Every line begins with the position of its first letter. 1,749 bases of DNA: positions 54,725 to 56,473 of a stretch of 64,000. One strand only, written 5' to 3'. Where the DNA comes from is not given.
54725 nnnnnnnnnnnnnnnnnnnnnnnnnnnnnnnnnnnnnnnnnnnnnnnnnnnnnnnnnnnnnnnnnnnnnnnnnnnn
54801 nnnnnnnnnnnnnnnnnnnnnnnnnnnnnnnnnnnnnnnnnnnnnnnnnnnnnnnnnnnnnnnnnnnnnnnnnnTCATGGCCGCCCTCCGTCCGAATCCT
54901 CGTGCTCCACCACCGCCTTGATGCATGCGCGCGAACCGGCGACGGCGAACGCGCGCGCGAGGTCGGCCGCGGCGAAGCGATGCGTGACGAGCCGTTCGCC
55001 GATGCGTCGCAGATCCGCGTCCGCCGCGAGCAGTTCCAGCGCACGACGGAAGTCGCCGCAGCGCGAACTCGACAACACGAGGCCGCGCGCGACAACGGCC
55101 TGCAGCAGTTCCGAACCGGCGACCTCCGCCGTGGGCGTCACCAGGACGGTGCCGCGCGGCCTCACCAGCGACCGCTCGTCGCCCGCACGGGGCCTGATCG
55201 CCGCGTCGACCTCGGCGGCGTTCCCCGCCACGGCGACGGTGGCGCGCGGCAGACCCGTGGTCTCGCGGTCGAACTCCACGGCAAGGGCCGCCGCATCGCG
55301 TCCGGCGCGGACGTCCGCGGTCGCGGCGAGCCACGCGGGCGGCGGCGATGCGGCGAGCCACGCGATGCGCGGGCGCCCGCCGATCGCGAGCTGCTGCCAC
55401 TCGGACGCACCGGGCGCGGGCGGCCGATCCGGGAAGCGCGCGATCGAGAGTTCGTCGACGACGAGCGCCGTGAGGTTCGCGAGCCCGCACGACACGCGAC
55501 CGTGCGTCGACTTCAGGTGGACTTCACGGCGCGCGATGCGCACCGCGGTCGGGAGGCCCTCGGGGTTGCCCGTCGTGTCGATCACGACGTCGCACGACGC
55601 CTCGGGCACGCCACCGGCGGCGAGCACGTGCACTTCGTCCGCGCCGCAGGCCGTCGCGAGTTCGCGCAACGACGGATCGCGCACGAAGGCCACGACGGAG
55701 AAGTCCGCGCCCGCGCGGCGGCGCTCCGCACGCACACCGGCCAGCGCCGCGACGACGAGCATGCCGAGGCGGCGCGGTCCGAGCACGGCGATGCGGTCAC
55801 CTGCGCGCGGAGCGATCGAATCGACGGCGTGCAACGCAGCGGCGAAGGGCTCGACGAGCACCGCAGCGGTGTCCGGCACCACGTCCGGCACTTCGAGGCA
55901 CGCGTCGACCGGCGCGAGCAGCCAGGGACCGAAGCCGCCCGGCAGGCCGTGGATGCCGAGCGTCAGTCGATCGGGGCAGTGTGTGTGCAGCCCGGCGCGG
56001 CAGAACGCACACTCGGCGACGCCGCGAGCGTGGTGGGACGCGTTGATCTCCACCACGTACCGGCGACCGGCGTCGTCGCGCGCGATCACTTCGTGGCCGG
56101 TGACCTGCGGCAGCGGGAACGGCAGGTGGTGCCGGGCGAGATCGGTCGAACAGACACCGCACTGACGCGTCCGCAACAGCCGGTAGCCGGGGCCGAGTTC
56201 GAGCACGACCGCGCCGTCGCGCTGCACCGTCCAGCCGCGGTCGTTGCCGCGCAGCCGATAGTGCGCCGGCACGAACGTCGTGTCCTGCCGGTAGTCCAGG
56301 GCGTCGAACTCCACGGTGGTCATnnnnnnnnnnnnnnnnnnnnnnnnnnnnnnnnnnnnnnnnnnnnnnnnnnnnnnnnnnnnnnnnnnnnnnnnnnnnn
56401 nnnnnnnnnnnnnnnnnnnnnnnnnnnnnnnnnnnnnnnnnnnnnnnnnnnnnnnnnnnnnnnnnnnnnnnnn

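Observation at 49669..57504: Four-gene ATGA-coupled operon: atypical GalK-like kinase, MDR dehydrogenase, AdoHcyase-like 806-aa protein, GH78 rhamnosidase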

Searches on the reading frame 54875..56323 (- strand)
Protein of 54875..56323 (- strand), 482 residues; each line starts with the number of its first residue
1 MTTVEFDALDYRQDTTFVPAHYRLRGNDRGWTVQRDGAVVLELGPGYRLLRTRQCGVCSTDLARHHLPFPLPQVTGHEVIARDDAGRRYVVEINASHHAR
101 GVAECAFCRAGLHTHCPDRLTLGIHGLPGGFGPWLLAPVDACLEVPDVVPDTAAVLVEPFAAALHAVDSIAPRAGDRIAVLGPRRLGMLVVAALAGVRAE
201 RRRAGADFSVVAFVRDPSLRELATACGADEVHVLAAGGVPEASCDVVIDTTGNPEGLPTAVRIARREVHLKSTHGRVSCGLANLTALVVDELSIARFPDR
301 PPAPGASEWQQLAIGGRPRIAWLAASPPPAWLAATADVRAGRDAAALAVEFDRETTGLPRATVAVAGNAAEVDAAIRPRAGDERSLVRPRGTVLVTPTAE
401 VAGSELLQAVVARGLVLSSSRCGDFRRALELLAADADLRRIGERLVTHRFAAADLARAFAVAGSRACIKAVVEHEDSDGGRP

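Call 7: search_protein_families(library=pfam, proteins=[window:54875-56323:-], max_evalue=0.01)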
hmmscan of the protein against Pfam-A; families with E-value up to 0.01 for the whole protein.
window:54875-56323:- (482 aa): 1 family
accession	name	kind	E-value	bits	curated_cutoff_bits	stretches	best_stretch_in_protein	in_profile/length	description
PF08240.17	ADH_N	-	1.6e-07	31.9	23.5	1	45-147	2-104/104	Alcohol dehydrogenase GroES-like domain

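Call 8: search_protein_families(library=ncbifam, proteins=[window:54875-56323:-], max_evalue=0.01)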
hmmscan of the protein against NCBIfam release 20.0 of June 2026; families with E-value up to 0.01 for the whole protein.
window:54875-56323:- (482 aa): 9 families
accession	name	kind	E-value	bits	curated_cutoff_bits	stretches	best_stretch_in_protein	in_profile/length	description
NF007489.0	PRK10083.1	equivalog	2.3e-16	59.7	376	1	50-242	29-221/339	Zn-dependent oxidoreductase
NF003808.0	PRK05396.1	equivalog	4.6e-11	42.2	380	1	48-231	28-212/341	L-threonine 3-dehydrogenase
TIGR00692.1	tdh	equivalog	6.7e-11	41.8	458.35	1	41-234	19-213/340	L-threonine 3-dehydrogenase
NF007375.0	PRK09880.1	equivalog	1.6e-10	40.3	469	1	72-266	60-258/344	L-idonate 5-dehydrogenase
NF041097.1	keto_inos_dh_IolM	equivalog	2.7e-09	36.2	450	1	49-252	57-276/389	scyllo-inosose 3-dehydrogenase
NF010344.0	PRK13771.1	subfamily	1e-05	24.7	349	1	49-180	29-168/334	putative alcohol dehydrogenase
NF047908.1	AldhRedAhr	equivalog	3.4e-05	22.9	470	1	53-232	36-215/335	NADPH-dependent aldehyde reductase Ahr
NF006940.0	PRK09422.1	equivalog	0.0011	18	344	1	42-192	21-179/338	alcohol dehydrogenase AdhP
NF041172.1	AcrlCoa_red_Thmprot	equivalog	0.0019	17.2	500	1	50-164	30-151/334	acryloyl-CoA reductase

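Call 28: search_protein_families(library=padloc, proteins=[window:54875-56323:-], max_evalue=0.01)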
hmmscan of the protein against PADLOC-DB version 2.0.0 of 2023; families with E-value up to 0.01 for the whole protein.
window:54875-56323:- (482 aa): 0 families

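Call 32: search_solved_structures(query=window:54878-56323:-, max_evalue=0.001, show_alignments=1)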
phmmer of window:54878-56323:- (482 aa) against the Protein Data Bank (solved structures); distinct sequences matched with E-value up to 0.001: 22.
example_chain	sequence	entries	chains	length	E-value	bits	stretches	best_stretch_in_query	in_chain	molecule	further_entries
4ej6_A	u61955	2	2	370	3.5e-14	55.6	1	40-264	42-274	Putative zinc-binding dehydrogenase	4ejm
4ilk_A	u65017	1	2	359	1.7e-13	53.3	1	50-199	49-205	Starvation sensing protein rspB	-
9u4x_A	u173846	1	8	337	1.2e-10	43.9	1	45-265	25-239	Alcohol dehydrogenase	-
6isv_A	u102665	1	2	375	3.6e-10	42.3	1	42-231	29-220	Acetophenone reductase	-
6ie0_A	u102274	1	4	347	9.5e-10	40.9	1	44-199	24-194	(R,R)-butanediol dehydrogenase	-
1e3j_A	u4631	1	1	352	1.6e-09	40.2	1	102-236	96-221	NADP(H)-DEPENDENT KETOSE REDUCTASE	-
6iqd_A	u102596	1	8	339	4.9e-09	38.6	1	44-191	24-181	Alcohol dehydrogenase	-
5kia_A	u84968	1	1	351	6.2e-09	38.3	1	42-199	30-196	L-threonine 3-dehydrogenase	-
5k1s_A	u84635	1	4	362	1.2e-08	37.3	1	43-233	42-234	Oxidoreductase, zinc-binding dehydrogenase family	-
2dq4_A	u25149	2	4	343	3e-08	36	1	40-193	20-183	L-threonine 3-dehydrogenase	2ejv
6dkh_A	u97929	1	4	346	3e-08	36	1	50-265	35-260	L-idonate 5-dehydrogenase (NAD(P)(+))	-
2dfv_A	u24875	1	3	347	9.2e-07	31.1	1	41-231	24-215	Probable L-threonine 3-dehydrogenase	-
2d8a_A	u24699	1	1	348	9.3e-07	31.1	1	41-231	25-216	Probable L-threonine 3-dehydrogenase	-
1rjw_A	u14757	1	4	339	3e-06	29.4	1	46-192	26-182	Alcohol dehydrogenase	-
3pii_A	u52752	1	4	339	7.9e-06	28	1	46-191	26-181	Alcohol dehydrogenase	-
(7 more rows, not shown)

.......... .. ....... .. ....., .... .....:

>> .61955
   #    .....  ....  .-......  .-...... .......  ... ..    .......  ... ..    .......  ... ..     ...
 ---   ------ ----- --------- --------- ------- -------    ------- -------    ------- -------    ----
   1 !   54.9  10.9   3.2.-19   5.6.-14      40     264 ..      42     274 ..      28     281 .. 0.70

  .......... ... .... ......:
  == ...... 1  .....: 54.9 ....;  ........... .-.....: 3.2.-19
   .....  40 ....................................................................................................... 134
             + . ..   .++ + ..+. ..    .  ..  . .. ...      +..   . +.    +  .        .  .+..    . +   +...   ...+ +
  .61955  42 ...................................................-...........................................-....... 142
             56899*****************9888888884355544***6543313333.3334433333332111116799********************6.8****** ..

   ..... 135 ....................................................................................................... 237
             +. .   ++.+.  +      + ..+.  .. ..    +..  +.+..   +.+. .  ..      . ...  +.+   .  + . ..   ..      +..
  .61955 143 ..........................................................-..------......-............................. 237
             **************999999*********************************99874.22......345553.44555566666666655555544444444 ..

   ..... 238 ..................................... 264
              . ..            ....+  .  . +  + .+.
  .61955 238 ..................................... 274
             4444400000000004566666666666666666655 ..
